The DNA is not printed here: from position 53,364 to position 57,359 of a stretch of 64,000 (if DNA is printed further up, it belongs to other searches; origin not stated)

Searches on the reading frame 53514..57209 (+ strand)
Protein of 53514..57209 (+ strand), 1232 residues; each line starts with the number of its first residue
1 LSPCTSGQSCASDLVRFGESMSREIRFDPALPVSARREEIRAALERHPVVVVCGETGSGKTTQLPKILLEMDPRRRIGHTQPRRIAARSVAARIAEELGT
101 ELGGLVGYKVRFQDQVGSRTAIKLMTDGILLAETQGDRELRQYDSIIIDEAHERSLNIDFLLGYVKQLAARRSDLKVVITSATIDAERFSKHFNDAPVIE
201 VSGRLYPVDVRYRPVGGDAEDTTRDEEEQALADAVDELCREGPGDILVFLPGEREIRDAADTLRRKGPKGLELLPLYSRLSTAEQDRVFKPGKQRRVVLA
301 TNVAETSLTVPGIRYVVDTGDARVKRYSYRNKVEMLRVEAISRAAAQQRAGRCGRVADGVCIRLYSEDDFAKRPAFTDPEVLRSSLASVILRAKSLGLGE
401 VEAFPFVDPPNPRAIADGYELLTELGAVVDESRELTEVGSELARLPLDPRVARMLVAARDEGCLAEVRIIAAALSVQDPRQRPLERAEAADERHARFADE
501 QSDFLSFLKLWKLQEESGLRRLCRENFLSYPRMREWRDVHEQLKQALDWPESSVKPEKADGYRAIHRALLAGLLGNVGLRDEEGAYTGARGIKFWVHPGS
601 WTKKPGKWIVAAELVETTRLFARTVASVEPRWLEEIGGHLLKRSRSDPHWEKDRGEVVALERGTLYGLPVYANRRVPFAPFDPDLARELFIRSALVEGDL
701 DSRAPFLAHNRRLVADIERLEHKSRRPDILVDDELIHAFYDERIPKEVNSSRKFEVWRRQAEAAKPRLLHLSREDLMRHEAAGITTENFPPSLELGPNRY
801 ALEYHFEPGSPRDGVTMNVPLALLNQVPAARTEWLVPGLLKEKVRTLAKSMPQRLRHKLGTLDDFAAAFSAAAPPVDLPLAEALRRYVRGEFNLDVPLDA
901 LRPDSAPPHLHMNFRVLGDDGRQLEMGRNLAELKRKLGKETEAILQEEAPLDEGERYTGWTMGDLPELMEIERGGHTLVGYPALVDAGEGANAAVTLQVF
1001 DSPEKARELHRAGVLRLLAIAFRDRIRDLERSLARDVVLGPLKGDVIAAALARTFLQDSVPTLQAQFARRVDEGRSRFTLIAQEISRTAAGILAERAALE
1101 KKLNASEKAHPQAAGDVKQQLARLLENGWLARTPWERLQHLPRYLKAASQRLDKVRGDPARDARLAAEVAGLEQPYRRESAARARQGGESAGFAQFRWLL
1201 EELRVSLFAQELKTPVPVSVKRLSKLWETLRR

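Call 67: search_protein_families(library=pfam, proteins=[window:53514-57209:+], max_evalue=0.00001)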
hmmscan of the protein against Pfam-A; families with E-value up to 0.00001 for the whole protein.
window:53514-57209:+ (1232 aa): 6 families
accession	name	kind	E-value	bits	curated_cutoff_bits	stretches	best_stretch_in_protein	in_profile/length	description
PF11898.13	DUF3418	-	2.9e-191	637.6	25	1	654-1228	2-581/582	Domain of unknown function (DUF3418)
PF07717.22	OB_NTP_bind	-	6.1e-16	58.8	29.5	1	565-639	1-82/83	Oligonucleotide/oligosaccharide-binding (OB)-fold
PF21010.2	HA2_C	-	6.4e-12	46.3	21.3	1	448-506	1-76/77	Helicase associated domain (HA2), ratchet-like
PF00271.37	Helicase_C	-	9.4e-12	45.6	23.5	1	235-356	6-109/110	Helicase conserved C-terminal domain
PF00270.35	DEAD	-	2.8e-08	34.1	26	1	39-185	7-161/167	DEAD/DEAH box helicase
PF13401.12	AAA_22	-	1.5e-06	29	27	0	48-179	6-120/130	AAA domain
